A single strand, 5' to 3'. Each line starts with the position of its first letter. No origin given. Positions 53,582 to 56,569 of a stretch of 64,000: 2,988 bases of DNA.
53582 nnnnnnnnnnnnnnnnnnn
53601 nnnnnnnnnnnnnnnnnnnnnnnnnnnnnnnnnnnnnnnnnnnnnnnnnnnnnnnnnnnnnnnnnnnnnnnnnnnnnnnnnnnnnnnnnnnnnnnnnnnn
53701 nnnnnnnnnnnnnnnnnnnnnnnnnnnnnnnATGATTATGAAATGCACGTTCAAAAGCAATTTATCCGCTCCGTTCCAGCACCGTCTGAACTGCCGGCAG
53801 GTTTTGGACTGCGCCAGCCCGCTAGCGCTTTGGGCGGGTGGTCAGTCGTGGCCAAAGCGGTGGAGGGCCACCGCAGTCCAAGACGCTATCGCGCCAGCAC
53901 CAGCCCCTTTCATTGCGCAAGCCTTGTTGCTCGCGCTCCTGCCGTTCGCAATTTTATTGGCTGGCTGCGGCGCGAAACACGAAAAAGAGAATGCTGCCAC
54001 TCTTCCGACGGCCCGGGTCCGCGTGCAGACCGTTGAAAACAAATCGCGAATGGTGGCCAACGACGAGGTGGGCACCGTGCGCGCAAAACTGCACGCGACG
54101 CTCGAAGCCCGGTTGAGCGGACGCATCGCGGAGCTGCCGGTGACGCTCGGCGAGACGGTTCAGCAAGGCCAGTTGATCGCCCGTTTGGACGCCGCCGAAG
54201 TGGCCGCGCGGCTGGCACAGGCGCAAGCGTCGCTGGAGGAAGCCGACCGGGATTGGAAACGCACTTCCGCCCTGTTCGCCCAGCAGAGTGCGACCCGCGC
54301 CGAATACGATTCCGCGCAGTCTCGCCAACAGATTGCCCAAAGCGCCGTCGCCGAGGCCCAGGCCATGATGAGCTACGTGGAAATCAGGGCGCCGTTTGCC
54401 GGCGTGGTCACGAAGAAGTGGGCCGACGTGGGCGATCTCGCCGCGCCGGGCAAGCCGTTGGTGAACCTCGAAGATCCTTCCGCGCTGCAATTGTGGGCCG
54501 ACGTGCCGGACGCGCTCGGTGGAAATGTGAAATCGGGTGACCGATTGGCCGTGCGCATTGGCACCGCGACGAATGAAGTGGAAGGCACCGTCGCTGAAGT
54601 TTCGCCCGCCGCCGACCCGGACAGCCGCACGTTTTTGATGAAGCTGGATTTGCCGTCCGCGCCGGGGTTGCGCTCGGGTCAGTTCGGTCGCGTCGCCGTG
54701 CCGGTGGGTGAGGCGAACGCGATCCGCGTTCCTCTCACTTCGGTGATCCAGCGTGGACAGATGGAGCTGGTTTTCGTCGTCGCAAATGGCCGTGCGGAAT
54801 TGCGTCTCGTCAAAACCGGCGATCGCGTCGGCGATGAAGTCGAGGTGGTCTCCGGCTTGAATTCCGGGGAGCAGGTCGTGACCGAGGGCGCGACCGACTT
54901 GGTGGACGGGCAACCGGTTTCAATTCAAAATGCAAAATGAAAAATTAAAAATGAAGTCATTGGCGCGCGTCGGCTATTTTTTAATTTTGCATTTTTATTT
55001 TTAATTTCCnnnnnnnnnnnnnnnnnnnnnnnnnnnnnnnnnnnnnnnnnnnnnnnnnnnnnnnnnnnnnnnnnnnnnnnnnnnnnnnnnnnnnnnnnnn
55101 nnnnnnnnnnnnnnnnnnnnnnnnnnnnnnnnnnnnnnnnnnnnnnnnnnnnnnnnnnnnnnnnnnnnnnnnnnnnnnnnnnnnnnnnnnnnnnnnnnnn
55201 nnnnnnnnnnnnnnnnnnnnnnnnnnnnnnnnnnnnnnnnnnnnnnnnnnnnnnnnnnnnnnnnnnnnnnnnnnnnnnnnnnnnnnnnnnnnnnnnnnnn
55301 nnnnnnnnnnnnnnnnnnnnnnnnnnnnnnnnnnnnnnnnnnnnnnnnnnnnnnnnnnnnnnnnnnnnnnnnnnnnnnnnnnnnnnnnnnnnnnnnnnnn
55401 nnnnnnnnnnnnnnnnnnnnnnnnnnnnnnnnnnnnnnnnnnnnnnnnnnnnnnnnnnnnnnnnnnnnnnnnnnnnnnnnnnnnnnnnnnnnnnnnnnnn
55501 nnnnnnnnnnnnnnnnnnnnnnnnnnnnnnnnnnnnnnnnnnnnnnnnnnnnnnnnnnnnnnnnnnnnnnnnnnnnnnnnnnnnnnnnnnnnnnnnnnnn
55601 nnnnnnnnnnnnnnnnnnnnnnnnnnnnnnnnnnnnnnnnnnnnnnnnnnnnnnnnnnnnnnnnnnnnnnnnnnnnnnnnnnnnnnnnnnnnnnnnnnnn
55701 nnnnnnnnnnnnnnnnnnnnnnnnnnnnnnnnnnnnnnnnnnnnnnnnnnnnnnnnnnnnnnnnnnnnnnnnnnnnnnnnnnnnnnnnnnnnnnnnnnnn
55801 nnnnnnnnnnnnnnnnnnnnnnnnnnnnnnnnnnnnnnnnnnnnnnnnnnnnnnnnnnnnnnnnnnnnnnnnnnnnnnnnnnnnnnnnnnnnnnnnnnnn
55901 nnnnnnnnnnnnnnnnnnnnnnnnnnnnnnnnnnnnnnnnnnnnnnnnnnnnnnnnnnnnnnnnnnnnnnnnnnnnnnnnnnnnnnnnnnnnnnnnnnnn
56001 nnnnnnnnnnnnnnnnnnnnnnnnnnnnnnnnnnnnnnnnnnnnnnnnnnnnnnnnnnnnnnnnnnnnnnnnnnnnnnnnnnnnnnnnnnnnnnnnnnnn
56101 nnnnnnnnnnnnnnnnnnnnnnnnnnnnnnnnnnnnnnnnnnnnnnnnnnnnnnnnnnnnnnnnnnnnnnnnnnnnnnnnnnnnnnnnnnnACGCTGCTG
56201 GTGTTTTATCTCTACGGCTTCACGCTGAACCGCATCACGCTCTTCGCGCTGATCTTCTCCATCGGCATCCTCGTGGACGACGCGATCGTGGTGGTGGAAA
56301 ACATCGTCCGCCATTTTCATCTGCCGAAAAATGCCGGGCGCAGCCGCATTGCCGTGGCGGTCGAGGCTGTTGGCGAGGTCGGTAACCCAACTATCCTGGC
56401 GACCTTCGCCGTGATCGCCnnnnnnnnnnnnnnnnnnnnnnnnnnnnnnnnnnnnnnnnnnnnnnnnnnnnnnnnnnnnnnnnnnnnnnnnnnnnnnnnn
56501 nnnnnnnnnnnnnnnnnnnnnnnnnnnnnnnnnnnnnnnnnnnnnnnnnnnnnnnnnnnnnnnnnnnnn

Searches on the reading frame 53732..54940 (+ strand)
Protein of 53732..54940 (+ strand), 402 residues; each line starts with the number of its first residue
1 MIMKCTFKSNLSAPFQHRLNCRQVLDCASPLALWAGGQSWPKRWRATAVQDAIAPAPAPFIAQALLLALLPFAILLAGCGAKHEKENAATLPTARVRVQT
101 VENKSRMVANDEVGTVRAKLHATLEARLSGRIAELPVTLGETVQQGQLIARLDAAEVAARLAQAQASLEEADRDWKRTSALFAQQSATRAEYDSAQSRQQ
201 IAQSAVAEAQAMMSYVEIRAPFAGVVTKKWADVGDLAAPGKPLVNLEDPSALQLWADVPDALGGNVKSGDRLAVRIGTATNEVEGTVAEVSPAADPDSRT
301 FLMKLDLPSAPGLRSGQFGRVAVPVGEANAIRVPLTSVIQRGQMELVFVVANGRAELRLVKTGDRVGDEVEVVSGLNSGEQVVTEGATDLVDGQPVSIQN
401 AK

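Call 25: search_protein_families(library=pfam, max_evalue=0.01, proteins=[window:53732-54940:+])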
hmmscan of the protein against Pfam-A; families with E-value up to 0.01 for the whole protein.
window:53732-54940:+ (402 aa): 4 families
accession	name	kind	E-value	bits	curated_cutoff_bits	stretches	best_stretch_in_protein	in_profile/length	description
PF16576.10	HlyD_D23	-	1.1e-21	77.5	30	1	121-309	19-203/214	Barrel-sandwich domain of CusB or HlyD membrane-fusion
PF13437.12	HlyD_3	-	6.8e-20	72.2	22.2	2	218-313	2-103/106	HlyD family secretion protein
PF00364.28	Biotin_lipoyl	-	3.7e-08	33.5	22.1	1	119-152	40-73/73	Biotin-requiring enzyme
PF13533.13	Biotin_lipoyl_2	-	2e-07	31.1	29.8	1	123-153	2-32/32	Biotin-lipoyl like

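Call 44: search_protein_families(library=ncbifam, max_evalue=0.00001, proteins=[window:53732-54940:+])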
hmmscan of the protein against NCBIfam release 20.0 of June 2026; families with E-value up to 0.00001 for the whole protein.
window:53732-54940:+ (402 aa): 18 families
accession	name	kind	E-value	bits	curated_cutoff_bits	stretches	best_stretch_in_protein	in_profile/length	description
TIGR01730.1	RND_mfp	subfamily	1.6e-67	227.8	94.9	1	96-399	1-322/322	efflux RND transporter periplasmic adaptor subunit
TIGR00999.1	8a0102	subfamily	4e-44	150.7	319.3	1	140-388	1-268/271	CzcB/NccB family metal efflux transporter periplasmic adaptor subunit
NF033138.2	RND-peri-MexC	equivalog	1.8e-18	66.8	625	1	68-400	11-373/375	MexC family multidrug efflux RND transporter periplasmic adaptor subunit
NF008589.1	PRK11556.1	equivalog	1e-16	60.8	391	1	90-400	53-389/392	MdtA/MuxA family multidrug efflux RND transporter periplasmic adaptor subunit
NF033834.1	RND_adapt_MexA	exception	3.7e-16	59.2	750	1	63-238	8-180/373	multidrug efflux RND transporter periplasmic adaptor subunit MexA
TIGR00998.1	8a0101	subfamily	7.3e-16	58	390.8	2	193-293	182-284/334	EmrA/EmrK family multidrug efflux transporter periplasmic adaptor subunit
NF045680.1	DiMtlExpIhpB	equivalog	6.1e-14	51.7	450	1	206-384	128-308/326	divalent metal ion exporter adaptor subunit IhpB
NF007785.0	PRK10476.1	equivalog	1.5e-13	50.3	376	1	108-189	36-116/347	multidrug transporter subunit MdtN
NF008606.0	PRK11578.1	equivalog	1.7e-12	47.2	342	1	94-385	37-363/371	macrolide transporter subunit MacA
TIGR01843.1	type_I_hlyD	subfamily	1.5e-11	43.9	208.65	1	130-204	52-125/422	HlyD family type I secretion periplasmic adaptor subunit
TIGR02971.1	heterocyst_DevB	subfamily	1.9e-10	40.7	129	1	156-292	146-280/327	ABC exporter membrane fusion protein, DevB family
NF002939.0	PRK03598.1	equivalog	6e-10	38.8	393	1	123-178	46-101/332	secretion protein HlyD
NF007132.1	PRK09578.1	equivalog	8.4e-10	37.9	512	1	66-226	12-177/396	MexX/AxyX family multidrug efflux RND transporter periplasmic adaptor subunit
NF007362.0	PRK09859.1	equivalog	1.7e-09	37.3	738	1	64-237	6-191/385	multidrug transporter subunit MdtE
NF011604.1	PRK15030.1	equivalog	2.8e-09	36.5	765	0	69-227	15-178/397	multidrug efflux RND transporter periplasmic adaptor subunit AcrA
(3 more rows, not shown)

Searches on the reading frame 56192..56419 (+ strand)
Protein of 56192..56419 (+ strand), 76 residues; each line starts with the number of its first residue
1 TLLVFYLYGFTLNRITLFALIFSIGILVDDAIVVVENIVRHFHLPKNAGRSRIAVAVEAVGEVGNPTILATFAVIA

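Call 88: search_solved_structures(query=window:56192-56419:+, max_evalue=0.000001, show_alignments=3)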
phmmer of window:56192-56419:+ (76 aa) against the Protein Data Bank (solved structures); distinct sequences matched with E-value up to 0.000001: 68 (the best 60 are shown).
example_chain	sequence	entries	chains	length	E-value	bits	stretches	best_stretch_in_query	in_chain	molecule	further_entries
5lq3_A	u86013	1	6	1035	4.9e-13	52.2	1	5-71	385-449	CmeB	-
5t0o_A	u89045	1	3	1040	5e-13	52.1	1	5-71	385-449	CmeB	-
8gjj_B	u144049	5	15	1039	1.3e-12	50.8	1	1-71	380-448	Efflux pump membrane transporter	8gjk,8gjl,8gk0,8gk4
7cz9_A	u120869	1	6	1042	1e-10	44.8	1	2-71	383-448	Efflux pump membrane transporter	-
8zxs_A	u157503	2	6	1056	1e-10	44.8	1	2-71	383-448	Efflux pump membrane transporter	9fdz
9j3d_J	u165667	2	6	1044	3.7e-10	43.1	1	1-71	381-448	Efflux pump membrane transporter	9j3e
3w9i_A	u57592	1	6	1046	4.2e-10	42.9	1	4-42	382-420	Multidrug resistance protein MexB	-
2v50_A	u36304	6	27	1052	4.3e-10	42.9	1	4-42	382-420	MULTIDRUG RESISTANCE PROTEIN MEXB | Efflux pump membrane transporter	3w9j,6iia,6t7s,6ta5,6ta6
21fo_A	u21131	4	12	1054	4.3e-10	42.9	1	4-42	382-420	Multidrug resistance protein MexB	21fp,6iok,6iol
9lyq_B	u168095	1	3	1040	9.7e-10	41.7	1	4-76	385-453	Multidrug resistance protein MdtB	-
7wlv_A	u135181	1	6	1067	2.2e-09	40.6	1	4-74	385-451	Efflux pump membrane transporter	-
6zo8_A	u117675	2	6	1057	3.3e-09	40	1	3-42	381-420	Multidrug efflux pump subunit AcrB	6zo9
8f3e_A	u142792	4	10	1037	3.7e-09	39.9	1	2-42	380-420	Efflux pump membrane transporter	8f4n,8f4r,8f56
8ffk_A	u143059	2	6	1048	4e-09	39.8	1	3-42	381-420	Efflux pump membrane transporter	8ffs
22xk_B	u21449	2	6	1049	4e-09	39.8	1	4-42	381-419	MexBYB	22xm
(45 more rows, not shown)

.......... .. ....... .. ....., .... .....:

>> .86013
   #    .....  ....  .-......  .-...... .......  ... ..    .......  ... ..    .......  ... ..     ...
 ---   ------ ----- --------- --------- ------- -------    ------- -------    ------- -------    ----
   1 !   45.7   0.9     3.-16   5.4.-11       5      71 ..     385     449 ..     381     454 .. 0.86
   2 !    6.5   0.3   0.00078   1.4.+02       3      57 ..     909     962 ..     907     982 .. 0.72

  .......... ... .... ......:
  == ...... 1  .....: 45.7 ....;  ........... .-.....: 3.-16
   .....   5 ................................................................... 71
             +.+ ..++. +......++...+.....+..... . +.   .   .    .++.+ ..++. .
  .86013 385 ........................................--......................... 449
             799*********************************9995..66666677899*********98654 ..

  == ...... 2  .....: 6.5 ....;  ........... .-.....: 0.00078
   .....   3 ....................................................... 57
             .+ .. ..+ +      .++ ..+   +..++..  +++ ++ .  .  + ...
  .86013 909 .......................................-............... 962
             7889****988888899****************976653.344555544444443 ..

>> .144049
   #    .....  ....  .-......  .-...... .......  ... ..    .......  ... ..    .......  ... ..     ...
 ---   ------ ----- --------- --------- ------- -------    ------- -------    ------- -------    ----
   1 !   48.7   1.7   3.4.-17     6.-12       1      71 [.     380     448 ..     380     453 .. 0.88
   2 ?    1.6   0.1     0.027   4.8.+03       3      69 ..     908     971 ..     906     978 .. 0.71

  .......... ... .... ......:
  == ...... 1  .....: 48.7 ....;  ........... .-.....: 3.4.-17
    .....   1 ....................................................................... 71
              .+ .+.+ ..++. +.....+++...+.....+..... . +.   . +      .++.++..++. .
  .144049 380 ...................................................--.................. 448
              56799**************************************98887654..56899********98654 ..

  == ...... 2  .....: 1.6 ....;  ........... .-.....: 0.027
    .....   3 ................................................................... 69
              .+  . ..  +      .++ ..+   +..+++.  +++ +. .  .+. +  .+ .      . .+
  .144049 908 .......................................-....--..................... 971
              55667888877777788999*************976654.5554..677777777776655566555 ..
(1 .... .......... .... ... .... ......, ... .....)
